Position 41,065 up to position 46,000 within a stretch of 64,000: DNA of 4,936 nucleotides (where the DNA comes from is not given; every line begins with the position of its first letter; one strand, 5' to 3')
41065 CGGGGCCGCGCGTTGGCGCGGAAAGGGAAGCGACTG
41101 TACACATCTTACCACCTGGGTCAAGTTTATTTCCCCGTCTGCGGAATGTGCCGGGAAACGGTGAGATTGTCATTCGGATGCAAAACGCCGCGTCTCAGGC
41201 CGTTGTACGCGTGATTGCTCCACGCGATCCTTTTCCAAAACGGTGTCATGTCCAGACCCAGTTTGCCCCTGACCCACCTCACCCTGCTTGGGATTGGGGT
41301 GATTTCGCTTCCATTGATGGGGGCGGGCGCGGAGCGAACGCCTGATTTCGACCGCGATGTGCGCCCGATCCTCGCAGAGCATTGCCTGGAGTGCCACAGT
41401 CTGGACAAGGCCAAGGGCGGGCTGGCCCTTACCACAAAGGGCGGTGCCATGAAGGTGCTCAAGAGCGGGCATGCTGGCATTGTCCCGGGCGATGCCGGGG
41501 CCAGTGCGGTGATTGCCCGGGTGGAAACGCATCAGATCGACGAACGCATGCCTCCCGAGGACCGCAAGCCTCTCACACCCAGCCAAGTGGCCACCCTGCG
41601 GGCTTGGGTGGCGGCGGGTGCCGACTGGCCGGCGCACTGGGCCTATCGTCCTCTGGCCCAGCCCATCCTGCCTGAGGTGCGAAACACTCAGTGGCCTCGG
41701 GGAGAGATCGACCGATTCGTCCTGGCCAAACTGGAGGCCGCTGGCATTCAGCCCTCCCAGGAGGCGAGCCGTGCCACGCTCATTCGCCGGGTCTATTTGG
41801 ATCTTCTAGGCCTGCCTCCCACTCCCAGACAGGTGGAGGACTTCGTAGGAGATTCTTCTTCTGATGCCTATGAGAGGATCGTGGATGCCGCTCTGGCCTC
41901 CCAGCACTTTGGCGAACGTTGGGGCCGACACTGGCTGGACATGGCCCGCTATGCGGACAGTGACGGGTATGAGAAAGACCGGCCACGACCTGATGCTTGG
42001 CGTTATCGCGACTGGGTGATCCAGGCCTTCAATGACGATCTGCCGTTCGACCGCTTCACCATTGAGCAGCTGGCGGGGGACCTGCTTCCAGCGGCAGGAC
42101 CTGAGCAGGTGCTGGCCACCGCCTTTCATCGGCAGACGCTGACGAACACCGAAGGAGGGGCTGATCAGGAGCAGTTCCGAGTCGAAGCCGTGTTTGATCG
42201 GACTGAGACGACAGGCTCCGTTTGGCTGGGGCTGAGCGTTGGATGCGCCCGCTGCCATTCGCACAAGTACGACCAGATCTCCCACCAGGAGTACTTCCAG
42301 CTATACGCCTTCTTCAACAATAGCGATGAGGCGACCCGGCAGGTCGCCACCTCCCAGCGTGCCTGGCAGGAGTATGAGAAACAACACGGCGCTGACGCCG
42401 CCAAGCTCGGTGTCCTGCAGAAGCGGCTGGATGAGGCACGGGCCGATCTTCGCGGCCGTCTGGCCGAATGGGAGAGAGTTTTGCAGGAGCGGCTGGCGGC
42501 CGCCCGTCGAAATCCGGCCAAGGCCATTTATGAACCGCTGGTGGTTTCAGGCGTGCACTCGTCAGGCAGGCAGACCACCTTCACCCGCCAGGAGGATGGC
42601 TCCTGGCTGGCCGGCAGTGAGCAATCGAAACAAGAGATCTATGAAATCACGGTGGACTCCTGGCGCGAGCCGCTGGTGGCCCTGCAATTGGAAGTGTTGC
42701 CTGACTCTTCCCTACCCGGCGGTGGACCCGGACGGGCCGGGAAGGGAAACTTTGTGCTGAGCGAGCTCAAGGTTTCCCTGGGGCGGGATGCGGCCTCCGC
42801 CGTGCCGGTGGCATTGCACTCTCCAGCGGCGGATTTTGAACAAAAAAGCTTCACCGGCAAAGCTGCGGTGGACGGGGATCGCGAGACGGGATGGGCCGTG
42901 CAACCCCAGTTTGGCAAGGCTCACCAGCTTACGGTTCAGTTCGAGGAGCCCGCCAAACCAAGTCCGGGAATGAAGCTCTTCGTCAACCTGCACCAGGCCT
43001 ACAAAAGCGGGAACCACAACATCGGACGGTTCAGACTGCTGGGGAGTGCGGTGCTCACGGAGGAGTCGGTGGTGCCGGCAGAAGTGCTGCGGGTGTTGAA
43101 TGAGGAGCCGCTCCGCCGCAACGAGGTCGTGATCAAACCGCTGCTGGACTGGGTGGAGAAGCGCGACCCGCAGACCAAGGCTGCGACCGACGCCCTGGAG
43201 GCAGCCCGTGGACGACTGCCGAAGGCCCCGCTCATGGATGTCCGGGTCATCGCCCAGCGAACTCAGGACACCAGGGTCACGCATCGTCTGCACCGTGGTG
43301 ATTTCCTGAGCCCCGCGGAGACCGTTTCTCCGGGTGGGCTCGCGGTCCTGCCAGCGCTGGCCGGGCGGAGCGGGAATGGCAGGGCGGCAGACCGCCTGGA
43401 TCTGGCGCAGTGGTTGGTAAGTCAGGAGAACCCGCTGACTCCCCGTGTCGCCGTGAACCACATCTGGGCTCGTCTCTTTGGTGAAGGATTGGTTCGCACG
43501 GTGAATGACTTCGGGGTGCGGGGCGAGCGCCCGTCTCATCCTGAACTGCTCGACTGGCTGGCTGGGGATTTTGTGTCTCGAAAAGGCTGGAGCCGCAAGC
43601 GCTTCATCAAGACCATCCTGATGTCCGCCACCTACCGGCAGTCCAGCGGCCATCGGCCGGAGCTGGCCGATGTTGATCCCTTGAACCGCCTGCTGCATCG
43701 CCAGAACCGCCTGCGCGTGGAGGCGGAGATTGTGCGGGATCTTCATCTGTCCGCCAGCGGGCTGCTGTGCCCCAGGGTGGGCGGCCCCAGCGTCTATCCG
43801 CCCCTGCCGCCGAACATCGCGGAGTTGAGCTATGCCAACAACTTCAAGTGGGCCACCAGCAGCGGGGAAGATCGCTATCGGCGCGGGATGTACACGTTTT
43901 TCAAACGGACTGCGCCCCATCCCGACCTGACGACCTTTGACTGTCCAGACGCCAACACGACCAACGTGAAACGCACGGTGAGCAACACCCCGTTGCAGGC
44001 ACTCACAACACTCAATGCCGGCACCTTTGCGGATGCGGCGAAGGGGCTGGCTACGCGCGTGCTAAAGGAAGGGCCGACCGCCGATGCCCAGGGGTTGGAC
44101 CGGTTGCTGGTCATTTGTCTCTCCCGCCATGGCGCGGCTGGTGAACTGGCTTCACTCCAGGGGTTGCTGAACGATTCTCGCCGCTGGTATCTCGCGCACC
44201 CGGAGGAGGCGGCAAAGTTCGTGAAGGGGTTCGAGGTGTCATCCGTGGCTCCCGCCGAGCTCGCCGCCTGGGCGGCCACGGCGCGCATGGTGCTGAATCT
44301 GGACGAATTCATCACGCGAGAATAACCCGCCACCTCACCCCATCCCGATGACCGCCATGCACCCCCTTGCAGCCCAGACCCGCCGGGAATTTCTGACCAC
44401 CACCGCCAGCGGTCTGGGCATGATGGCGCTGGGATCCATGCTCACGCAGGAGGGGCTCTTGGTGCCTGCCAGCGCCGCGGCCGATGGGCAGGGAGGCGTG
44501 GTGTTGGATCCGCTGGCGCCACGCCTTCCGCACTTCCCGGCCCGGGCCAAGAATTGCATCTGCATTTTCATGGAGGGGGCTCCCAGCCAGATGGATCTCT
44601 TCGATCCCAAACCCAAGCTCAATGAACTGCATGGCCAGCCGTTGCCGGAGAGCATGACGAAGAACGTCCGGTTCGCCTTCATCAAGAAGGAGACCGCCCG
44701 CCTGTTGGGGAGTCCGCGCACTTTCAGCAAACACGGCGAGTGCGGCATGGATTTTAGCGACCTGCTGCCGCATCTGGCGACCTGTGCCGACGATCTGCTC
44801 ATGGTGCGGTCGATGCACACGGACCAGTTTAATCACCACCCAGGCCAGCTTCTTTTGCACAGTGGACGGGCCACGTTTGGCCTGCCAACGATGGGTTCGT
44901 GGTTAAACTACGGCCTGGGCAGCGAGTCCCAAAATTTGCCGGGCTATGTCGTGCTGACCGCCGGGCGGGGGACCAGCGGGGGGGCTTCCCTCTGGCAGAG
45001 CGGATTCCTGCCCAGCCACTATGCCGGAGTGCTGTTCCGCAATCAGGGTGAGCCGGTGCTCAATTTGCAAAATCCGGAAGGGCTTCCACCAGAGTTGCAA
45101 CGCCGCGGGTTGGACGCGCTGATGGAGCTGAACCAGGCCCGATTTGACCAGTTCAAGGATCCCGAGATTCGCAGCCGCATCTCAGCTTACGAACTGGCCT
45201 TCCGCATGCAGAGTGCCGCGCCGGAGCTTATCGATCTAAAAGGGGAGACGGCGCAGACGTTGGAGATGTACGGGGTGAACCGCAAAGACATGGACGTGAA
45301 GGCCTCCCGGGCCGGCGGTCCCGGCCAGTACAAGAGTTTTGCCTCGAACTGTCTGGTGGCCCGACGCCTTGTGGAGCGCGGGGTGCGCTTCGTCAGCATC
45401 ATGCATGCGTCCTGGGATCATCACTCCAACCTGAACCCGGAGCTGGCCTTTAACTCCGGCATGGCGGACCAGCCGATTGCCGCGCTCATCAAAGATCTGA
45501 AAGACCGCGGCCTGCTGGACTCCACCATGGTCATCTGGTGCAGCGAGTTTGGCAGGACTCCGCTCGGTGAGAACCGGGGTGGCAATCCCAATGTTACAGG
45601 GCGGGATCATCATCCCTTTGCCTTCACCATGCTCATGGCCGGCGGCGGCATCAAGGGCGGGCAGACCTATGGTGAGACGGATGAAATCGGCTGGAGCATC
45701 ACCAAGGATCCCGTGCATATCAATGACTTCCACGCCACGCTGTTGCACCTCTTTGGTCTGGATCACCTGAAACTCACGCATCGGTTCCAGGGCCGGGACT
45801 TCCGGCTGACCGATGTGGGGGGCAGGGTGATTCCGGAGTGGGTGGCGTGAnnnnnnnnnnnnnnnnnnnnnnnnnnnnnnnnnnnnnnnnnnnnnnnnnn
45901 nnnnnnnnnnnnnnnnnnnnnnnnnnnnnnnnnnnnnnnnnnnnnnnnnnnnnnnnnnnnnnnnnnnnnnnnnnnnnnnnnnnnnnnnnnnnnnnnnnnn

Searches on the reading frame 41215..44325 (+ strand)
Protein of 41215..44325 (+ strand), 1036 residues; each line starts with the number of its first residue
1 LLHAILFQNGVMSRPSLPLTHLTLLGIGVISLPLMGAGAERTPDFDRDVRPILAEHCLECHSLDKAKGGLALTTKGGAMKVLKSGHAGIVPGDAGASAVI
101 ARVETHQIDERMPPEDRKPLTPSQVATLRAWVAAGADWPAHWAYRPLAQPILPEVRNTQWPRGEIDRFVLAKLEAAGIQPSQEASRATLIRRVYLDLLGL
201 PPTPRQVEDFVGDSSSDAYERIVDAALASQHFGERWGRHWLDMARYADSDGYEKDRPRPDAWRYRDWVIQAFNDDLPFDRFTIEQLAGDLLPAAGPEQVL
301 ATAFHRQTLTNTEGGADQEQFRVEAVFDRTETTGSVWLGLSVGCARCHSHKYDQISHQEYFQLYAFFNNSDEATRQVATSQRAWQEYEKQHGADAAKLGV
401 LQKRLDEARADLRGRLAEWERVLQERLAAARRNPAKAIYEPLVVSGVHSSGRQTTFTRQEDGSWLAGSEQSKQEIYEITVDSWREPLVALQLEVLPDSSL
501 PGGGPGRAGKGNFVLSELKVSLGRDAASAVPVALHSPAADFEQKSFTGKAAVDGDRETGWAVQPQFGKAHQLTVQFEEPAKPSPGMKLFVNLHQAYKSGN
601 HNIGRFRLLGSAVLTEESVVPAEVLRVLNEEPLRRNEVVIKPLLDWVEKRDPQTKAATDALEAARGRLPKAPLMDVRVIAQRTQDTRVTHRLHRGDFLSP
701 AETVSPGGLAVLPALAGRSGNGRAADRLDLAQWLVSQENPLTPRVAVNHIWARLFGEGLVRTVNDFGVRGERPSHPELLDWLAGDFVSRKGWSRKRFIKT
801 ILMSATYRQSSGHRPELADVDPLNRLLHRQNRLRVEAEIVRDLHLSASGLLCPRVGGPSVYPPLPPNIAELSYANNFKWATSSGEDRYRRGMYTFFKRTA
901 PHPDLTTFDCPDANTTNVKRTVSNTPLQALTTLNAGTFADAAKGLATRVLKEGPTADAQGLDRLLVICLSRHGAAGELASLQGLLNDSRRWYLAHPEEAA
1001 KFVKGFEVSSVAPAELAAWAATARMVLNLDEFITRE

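Call 36: search_protein_families(library=pfam, proteins=[window:41215-44325:+], max_evalue=0.00001)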
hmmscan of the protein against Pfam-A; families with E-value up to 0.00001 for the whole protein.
window:41215-44325:+ (1036 aa): 3 families
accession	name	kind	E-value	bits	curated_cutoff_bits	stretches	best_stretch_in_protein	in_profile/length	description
PF07583.16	PSCyt2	-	1e-89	300.4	29.8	1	164-371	1-208/209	Protein of unknown function (DUF1549)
PF07587.16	PSD1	-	5.6e-87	291.6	28.5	1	726-983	1-242/244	Protein of unknown function (DUF1553)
PF07635.16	PSCyt1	-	2.5e-14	54.1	22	1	57-116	1-59/59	Planctomycete cytochrome C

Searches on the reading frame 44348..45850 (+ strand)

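Call 36: search_protein_families(library=pfam, proteins=[window:44348-45850:+], max_evalue=0.00001)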
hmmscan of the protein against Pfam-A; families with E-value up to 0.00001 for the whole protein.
window:44348-45850:+ (500 aa): 1 family
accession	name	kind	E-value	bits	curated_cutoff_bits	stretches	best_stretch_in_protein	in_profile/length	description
PF07394.17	DUF1501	-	4.7e-150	500.5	27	1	67-497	1-388/390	Protein of unknown function (DUF1501)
